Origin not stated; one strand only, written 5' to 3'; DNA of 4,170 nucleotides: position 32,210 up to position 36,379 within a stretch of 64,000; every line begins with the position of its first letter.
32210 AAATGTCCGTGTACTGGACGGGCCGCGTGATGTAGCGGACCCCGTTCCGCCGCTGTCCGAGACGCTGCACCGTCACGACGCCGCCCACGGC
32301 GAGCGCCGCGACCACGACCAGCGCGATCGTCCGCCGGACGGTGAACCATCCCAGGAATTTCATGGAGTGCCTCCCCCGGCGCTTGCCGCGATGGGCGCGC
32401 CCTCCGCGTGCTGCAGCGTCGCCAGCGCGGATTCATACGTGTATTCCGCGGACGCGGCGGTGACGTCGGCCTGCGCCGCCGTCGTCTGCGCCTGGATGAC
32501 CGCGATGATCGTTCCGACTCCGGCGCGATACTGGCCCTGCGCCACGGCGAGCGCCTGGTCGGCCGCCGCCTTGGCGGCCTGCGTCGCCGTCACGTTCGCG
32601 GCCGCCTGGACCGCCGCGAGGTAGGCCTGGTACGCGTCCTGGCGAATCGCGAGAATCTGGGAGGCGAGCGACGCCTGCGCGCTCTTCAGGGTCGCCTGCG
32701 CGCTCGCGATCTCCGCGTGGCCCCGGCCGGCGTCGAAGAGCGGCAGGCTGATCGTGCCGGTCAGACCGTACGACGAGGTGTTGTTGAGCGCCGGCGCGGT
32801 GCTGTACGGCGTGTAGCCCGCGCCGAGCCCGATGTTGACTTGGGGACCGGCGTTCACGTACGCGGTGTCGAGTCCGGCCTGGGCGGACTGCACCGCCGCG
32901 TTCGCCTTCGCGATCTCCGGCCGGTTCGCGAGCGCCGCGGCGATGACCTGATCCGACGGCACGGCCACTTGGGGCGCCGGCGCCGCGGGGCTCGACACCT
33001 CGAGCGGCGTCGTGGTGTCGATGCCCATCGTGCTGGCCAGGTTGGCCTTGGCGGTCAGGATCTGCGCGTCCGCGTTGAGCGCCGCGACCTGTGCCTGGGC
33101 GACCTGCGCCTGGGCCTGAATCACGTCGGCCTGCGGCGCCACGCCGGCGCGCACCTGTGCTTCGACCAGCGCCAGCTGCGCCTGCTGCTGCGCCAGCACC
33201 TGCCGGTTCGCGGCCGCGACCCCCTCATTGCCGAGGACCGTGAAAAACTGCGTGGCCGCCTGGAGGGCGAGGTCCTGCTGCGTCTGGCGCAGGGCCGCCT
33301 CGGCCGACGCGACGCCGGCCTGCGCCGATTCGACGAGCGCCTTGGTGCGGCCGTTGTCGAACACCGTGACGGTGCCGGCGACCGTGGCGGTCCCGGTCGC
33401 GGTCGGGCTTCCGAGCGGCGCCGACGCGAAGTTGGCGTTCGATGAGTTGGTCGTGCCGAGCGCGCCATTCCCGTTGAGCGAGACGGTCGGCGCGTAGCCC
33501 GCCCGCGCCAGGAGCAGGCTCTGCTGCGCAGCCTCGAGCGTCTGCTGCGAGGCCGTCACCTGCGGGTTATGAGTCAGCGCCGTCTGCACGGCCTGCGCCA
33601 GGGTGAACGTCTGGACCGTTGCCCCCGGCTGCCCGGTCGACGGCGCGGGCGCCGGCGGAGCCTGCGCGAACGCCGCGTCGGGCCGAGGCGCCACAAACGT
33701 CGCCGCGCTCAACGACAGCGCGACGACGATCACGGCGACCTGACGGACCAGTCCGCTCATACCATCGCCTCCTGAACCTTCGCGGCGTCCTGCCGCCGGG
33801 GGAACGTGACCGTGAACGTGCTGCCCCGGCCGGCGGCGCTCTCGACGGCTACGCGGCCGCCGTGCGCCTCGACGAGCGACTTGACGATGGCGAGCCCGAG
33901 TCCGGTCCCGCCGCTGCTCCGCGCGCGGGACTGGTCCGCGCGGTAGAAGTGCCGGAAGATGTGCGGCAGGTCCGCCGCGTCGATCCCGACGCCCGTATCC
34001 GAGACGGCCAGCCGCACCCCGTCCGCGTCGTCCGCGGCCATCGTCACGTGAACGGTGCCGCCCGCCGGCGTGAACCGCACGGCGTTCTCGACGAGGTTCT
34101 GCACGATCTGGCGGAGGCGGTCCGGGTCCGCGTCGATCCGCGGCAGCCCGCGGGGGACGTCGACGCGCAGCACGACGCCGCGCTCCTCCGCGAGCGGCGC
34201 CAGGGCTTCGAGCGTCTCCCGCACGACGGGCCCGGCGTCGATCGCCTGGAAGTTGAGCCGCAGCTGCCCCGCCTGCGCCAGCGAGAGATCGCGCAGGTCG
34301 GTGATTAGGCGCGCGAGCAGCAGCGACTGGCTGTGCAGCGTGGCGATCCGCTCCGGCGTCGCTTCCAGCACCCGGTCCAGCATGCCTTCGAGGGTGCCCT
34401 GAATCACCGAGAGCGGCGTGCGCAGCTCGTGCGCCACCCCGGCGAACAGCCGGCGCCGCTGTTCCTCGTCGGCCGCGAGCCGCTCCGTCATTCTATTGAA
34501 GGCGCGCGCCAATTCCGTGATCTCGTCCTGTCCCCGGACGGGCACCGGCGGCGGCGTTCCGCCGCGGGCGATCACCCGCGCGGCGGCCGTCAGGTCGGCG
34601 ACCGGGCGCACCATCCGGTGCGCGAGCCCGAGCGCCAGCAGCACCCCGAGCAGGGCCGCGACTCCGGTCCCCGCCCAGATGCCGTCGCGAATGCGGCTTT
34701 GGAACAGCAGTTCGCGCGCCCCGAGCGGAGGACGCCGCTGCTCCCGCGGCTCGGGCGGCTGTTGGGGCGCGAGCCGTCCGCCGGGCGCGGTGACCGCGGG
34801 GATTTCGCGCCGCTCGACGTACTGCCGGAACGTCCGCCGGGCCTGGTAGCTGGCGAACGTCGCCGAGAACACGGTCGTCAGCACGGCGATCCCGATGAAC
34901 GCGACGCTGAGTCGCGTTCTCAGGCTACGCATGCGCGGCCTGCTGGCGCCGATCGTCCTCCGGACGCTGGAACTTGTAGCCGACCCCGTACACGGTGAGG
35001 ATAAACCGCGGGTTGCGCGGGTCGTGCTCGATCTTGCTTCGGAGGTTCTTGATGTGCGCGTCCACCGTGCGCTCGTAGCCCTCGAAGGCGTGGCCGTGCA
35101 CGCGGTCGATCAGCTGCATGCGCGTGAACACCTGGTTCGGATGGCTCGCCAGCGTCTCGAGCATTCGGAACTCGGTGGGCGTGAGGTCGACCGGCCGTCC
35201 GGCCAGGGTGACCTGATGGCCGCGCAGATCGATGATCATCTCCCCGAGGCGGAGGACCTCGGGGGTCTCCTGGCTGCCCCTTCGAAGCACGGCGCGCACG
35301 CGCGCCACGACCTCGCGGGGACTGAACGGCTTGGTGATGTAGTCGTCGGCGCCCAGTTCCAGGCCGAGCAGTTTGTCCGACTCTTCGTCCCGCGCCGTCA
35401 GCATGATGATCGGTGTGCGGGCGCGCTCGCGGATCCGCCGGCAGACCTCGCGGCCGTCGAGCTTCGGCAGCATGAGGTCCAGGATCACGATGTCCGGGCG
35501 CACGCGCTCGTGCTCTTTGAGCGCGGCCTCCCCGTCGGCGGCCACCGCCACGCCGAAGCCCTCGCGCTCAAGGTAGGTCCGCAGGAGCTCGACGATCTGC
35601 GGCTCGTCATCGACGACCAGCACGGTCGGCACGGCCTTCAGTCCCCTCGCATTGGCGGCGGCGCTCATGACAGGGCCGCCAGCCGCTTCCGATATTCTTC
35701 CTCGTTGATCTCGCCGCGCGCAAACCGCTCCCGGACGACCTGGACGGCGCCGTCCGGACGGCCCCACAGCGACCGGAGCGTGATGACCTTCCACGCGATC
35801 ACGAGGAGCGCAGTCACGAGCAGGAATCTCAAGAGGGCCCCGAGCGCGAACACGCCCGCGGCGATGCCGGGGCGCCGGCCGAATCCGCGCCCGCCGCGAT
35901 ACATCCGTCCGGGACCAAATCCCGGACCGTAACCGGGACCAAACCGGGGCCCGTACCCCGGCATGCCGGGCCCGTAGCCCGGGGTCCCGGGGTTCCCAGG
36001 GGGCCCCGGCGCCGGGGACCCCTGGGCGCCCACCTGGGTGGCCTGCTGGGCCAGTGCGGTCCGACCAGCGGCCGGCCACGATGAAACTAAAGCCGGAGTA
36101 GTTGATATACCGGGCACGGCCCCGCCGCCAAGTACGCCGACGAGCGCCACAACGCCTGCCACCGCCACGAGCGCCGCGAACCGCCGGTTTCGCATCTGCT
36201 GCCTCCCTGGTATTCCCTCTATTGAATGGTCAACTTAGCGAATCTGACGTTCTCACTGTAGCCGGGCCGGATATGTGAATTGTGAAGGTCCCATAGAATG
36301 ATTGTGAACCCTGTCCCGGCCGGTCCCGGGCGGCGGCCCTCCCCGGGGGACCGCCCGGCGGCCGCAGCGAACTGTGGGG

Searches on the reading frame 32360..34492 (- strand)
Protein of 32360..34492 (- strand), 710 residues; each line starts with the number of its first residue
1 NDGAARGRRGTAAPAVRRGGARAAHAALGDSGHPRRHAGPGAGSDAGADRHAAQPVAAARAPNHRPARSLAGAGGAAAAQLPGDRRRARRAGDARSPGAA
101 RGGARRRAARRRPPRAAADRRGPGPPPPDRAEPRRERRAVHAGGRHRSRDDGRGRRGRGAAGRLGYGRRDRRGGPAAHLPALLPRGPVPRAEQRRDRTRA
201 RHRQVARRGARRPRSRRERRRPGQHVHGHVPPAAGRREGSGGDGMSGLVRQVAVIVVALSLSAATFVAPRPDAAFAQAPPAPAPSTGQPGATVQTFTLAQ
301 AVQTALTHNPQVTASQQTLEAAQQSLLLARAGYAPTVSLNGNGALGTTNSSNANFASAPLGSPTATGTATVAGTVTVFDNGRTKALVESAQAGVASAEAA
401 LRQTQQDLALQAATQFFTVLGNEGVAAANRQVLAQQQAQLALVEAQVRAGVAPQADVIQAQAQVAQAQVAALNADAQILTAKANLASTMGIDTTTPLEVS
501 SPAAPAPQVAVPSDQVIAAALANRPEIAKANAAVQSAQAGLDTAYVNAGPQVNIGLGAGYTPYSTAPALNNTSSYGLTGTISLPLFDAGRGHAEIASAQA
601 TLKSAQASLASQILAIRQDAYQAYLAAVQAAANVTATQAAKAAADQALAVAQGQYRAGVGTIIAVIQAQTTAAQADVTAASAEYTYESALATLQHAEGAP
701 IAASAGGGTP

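Call 65: search_protein_families(library=pfam, proteins=[window:32360-34492:-], max_evalue=0.0001)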
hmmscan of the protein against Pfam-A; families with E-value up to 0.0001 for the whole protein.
window:32360-34492:- (710 aa): 1 family
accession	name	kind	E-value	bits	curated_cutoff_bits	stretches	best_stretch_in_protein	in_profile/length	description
PF02321.23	OEP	-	6e-54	183.1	22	2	298-490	1-187/187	Outer membrane efflux protein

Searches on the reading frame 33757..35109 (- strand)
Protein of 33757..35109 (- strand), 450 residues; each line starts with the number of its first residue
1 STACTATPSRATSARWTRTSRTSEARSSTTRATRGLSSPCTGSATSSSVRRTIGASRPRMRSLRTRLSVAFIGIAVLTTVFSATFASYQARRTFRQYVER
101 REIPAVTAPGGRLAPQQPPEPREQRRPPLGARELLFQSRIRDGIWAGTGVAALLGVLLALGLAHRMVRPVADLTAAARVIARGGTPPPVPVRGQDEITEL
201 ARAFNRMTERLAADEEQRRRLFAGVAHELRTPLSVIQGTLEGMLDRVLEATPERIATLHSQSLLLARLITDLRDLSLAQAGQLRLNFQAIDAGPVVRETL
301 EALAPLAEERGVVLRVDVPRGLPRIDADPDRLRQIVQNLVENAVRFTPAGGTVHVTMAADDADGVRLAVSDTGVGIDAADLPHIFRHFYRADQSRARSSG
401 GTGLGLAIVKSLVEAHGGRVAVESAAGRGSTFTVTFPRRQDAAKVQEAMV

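Call 65: search_protein_families(library=pfam, proteins=[window:33757-35109:-], max_evalue=0.0001)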
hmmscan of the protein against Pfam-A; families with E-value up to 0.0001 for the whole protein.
window:33757-35109:- (450 aa): 4 families
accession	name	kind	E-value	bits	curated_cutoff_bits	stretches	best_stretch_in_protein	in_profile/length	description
PF02518.31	HATPase_c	-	1.4e-35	122.5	26.4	1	328-439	2-110/111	Histidine kinase-, DNA gyrase B-, and HSP90-like ATPase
PF00672.30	HAMP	-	5.9e-16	59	25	1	162-212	2-52/53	HAMP domain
PF00512.31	HisKA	-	3.9e-14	52.9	26.9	1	217-281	1-66/66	His Kinase A (phospho-acceptor) domain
PF13581.12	HATPase_c_2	-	2.8e-05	24.5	27.4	1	336-416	40-112/127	Histidine kinase-like ATPase domain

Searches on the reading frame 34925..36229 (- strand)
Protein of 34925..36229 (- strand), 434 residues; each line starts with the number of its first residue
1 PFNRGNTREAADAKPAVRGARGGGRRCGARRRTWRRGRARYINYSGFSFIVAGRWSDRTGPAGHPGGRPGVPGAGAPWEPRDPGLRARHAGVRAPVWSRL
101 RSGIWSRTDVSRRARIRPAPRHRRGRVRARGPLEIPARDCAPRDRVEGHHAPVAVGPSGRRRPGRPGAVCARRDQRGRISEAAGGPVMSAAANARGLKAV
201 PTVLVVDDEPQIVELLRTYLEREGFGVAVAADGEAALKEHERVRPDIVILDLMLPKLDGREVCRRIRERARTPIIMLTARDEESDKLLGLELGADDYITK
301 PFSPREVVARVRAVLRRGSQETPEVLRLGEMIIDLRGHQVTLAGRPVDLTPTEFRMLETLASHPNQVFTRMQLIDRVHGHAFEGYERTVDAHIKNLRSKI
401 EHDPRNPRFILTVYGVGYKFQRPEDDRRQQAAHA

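Call 65: search_protein_families(library=pfam, proteins=[window:34925-36229:-], max_evalue=0.0001)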
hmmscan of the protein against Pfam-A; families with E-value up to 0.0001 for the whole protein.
window:34925-36229:- (434 aa): 2 families
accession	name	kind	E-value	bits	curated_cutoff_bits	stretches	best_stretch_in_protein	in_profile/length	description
PF00072.30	Response_reg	-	4.1e-33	114.3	30.2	1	203-312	1-111/111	Response regulator receiver domain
PF00486.34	Trans_reg_C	-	3.1e-27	94.9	26.2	1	344-420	1-77/77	Transcriptional regulatory protein, C terminal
